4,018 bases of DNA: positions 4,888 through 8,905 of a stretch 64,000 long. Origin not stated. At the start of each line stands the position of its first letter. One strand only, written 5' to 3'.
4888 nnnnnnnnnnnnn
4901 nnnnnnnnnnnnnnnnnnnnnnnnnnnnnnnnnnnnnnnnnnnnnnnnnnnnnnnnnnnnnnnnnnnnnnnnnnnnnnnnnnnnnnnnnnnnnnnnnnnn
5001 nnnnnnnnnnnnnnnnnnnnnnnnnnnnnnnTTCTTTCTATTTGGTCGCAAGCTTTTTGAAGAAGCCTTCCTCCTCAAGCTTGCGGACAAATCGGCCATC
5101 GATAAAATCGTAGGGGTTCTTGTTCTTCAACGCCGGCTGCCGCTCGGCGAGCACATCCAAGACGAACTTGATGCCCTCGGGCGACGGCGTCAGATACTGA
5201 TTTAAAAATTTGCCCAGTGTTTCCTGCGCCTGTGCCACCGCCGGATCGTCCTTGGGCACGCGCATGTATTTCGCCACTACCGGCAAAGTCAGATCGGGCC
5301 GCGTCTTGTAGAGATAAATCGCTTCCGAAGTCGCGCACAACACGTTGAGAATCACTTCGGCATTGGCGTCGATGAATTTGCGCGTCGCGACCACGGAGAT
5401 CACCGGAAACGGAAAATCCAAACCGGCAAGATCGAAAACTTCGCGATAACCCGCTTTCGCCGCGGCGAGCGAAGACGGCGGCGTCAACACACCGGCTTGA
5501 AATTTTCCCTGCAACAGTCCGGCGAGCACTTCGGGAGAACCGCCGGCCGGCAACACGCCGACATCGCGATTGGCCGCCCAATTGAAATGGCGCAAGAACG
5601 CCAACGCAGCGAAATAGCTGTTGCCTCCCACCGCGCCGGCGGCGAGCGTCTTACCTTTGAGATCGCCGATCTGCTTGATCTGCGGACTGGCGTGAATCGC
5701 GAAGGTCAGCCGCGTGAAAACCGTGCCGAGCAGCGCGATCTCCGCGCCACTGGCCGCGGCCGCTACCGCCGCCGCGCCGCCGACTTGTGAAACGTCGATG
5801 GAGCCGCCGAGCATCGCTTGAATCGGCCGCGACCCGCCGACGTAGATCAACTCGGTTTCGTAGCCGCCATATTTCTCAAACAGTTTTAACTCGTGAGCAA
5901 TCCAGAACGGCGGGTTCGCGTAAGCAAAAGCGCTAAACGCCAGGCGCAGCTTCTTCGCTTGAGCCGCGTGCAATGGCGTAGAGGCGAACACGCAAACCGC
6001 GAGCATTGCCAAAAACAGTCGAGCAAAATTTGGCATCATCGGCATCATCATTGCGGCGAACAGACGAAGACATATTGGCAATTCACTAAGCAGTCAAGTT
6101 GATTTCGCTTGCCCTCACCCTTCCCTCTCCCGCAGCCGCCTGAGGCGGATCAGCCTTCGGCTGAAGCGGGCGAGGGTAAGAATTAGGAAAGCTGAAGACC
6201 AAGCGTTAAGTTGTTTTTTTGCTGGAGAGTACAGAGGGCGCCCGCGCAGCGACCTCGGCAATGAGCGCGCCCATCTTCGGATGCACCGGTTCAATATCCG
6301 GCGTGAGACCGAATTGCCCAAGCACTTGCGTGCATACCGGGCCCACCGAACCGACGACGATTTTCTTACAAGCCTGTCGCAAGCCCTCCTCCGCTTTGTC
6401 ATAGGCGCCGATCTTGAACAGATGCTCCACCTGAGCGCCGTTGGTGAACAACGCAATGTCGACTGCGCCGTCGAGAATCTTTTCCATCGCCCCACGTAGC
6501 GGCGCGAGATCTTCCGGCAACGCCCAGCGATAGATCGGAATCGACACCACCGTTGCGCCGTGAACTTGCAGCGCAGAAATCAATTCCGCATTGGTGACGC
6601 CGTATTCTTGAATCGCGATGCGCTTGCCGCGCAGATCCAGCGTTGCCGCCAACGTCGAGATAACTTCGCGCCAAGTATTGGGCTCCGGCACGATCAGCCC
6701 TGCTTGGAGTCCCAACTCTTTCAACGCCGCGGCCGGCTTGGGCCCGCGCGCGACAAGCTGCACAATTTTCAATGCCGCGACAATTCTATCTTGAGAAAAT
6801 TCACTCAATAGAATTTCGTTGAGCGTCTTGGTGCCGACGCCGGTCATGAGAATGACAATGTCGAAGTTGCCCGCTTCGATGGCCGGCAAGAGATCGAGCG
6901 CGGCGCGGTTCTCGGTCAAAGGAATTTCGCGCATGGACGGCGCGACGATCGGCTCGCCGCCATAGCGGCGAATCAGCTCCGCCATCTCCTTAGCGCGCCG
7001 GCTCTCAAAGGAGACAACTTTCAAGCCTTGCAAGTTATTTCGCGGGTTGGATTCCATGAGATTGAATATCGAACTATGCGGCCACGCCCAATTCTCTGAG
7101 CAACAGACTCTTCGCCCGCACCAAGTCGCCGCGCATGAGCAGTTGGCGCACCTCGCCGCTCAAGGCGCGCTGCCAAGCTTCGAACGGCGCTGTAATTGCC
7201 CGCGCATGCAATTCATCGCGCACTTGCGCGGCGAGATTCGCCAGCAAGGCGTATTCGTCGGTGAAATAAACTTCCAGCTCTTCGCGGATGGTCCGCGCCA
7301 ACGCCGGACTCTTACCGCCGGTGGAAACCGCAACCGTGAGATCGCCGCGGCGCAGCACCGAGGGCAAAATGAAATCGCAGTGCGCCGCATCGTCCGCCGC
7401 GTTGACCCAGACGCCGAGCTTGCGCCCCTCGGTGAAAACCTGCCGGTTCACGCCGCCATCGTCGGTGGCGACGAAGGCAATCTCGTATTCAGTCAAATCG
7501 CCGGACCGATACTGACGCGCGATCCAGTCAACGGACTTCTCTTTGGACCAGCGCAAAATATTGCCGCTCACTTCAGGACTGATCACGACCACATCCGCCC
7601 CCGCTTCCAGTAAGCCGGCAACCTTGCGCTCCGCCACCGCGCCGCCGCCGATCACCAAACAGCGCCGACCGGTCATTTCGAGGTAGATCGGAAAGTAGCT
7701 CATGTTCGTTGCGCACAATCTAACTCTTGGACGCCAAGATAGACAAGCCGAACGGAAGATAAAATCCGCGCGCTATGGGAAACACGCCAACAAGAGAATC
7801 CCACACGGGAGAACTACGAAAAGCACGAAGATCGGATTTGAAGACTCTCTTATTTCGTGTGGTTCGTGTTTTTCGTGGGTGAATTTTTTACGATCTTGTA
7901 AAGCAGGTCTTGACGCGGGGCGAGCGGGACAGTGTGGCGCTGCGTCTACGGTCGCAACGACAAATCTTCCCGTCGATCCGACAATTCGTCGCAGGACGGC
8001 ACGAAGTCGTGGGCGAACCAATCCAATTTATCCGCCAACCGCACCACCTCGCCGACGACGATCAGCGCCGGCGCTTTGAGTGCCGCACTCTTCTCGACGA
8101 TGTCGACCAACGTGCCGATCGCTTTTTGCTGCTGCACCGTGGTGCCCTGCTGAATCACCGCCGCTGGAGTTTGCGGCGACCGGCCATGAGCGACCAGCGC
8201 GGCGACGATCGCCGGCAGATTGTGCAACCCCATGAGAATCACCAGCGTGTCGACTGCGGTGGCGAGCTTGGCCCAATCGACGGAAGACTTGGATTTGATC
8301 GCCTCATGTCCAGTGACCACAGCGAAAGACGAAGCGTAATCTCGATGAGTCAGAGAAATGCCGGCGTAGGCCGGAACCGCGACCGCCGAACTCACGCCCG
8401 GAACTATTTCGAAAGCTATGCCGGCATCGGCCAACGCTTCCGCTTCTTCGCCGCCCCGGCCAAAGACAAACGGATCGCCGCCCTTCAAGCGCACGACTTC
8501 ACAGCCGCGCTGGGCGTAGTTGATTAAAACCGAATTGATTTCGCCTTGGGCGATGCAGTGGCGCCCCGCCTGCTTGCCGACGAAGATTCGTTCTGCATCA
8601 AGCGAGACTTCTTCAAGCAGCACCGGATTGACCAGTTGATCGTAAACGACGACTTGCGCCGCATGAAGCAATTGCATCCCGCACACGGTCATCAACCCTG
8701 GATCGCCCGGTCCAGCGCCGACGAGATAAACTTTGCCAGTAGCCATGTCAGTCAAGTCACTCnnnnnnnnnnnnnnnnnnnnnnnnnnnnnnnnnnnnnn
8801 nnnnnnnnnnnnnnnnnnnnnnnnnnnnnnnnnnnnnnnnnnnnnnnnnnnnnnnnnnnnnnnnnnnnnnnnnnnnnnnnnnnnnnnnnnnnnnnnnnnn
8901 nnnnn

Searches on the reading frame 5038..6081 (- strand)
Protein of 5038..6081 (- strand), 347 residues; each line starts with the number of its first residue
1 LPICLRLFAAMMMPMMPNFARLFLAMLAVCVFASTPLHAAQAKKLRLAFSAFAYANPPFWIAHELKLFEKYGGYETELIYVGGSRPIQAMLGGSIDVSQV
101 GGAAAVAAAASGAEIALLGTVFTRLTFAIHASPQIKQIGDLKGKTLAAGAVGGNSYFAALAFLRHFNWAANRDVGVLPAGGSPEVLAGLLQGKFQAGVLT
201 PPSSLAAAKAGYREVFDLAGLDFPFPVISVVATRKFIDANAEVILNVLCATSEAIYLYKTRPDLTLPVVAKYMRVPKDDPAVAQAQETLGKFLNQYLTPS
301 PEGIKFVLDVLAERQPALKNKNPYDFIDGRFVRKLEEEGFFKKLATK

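Call 3: search_protein_families(library=pfam, proteins=[window:5038-6081:-])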
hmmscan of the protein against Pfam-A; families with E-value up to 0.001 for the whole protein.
window:5038-6081:- (347 aa): 3 families
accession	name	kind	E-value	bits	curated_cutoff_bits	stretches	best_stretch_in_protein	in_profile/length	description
PF09084.16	NMT1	-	5.3e-09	36.7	20.5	1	82-262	30-213/216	NMT1/THI5 like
PF12974.12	Phosphonate-bd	-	2.4e-08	34.1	27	1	86-199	42-162/242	ABC transporter, phosphonate, periplasmic substrate-binding protein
PF13379.11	NMT1_2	-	8.8e-05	22.9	24.7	0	40-259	3-239/252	NMT1-like family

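Call 24: search_protein_families(library=ncbifam, proteins=[window:5038-6042:-], max_evalue=0.01)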
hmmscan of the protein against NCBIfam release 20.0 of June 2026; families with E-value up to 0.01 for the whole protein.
window:5038-6042:- (334 aa): 4 families
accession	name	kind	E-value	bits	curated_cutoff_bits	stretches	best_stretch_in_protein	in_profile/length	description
TIGR01728.1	SsuA_fam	subfamily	2.7e-19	69.5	163.5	1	42-265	10-236/290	aliphatic sulfonate ABC transporter substrate-binding protein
TIGR01729.1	taurine_ABC_bnd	equivalog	1.2e-06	28.1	304.25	1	69-251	36-219/300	taurine ABC transporter substrate-binding protein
NF008588.0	PRK11553.1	subfamily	2.9e-06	26.5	299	1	46-264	40-259/319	aliphatic sulfonate ABC transporter substrate-binding protein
TIGR01098.1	3A0109s03R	subfamily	0.0013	18.3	112.05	1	74-142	77-152/253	phosphate/phosphite/phosphonate ABC transporter substrate-binding protein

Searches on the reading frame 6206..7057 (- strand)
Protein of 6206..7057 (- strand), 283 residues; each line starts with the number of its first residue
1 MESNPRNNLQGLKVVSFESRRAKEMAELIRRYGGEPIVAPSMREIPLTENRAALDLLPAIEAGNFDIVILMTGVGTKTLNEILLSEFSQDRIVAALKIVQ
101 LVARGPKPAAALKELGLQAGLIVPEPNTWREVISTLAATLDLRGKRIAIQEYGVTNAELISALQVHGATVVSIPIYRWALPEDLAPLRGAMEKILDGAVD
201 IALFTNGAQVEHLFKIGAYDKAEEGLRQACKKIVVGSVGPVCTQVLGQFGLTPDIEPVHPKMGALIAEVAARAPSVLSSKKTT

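Call 5: search_protein_families(library=pfam, proteins=[window:6206-7057:-])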
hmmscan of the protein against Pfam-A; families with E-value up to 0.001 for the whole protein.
window:6206-7057:- (283 aa): 1 family
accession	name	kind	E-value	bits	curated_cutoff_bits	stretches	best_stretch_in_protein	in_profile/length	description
PF02602.20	HEM4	-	3.1e-34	118.6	27.5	1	24-267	2-231/231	Uroporphyrinogen-III synthase HemD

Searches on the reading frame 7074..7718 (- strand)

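Call 5: search_protein_families(library=pfam, proteins=[window:7074-7718:-])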
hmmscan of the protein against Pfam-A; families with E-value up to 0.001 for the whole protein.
window:7074-7718:- (214 aa): 2 families
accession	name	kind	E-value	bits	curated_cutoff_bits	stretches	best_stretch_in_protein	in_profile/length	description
PF13241.12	NAD_binding_7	-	1.9e-31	109.1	22.1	1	11-120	1-104/104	Putative NAD(P)-binding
PF14824.11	Sirohm_synth_M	-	7.1e-13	48.2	25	1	124-149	1-26/28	Sirohaem biosynthesis protein central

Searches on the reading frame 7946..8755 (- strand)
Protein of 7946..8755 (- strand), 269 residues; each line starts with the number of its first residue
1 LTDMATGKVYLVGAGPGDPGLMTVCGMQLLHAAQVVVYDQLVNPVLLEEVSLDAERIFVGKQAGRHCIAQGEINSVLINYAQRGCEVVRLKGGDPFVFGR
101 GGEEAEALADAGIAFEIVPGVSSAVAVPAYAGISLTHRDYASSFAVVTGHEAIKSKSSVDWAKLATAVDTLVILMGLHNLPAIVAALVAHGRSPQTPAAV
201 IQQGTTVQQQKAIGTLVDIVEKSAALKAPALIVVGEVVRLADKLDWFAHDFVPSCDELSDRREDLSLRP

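Call 5: search_protein_families(library=pfam, proteins=[window:7946-8755:-])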
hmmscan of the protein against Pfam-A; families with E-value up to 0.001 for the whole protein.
window:7946-8755:- (269 aa): 1 family
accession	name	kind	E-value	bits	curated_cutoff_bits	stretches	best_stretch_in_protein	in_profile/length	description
PF00590.25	TP_methylase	-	1.9e-49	168.9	27.8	1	8-218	1-210/212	Tetrapyrrole (Corrin/Porphyrin) Methylases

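Call 38: search_protein_families(library=ncbifam, proteins=[window:7946-8755:-], max_evalue=0.001)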
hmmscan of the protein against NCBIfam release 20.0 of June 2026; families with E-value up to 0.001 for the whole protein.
window:7946-8755:- (269 aa): 23 families
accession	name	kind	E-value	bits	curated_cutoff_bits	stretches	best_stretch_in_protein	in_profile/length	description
NF004790.0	PRK06136.1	subfamily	7.9e-96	320.5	198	1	5-248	2-247/250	uroporphyrinogen-III C-methyltransferase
NF007922.1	PRK10637.1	equivalog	6.2e-93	312.2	400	1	5-239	215-450/450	siroheme synthase CysG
TIGR01469.1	cobA_cysG_Cterm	equivalog_domain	2.9e-92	308.7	185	1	7-241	1-237/238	uroporphyrinogen-III C-methyltransferase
NF005524.0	PRK07168.1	equivalog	4.6e-67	226.6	603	1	7-249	3-246/474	uroporphyrin-III C-methyltransferase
TIGR01465.1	cobM_cbiF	equivalog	2.3e-38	131.9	259.65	1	9-239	1-228/247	precorrin-4 C(11)-methyltransferase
NF012017.0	PRK15473.1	equivalog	6.1e-33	114.2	408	1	6-237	7-235/257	cobalt-precorrin-4 methyltransferase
TIGR01467.1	cobI_cbiL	equivalog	2.4e-15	56.6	163.25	2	78-208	84-205/230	precorrin-2 C(20)-methyltransferase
NF004647.0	PRK05990.1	equivalog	7.7e-13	48.4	271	2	76-221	93-226/245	precorrin-2 C(20)-methyltransferase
NF004423.0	PRK05765.1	equivalog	1e-12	48.2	332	1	6-236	2-225/247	precorrin-3B C(17)-methyltransferase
TIGR01466.1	cobJ_cbiH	equivalog_domain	9.4e-11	41.7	246.35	1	9-236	1-222/239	precorrin-3B C(17)-methyltransferase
NF004062.0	PRK05576.1-5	equivalog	9.5e-10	38.2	194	1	8-37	2-31/219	cobalt-factor II C(20)-methyltransferase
NF012022.0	PRK15478.1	equivalog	4.5e-08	32.8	425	1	10-236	3-223/241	precorrin-3B C(17)-methyltransferase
TIGR02467.1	CbiE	equivalog_domain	6.2e-08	32.3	92.9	1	12-225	2-197/204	precorrin-6y C5,15-methyltransferase (decarboxylating) subunit CbiE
NF004648.0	PRK05991.1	equivalog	1.4e-07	31.3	391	1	6-141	2-134/254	precorrin-3B C(17)-methyltransferase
NF004614.0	PRK05948.1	equivalog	1.6e-07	31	251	1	4-40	3-39/242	precorrin-2 C(20)-methyltransferase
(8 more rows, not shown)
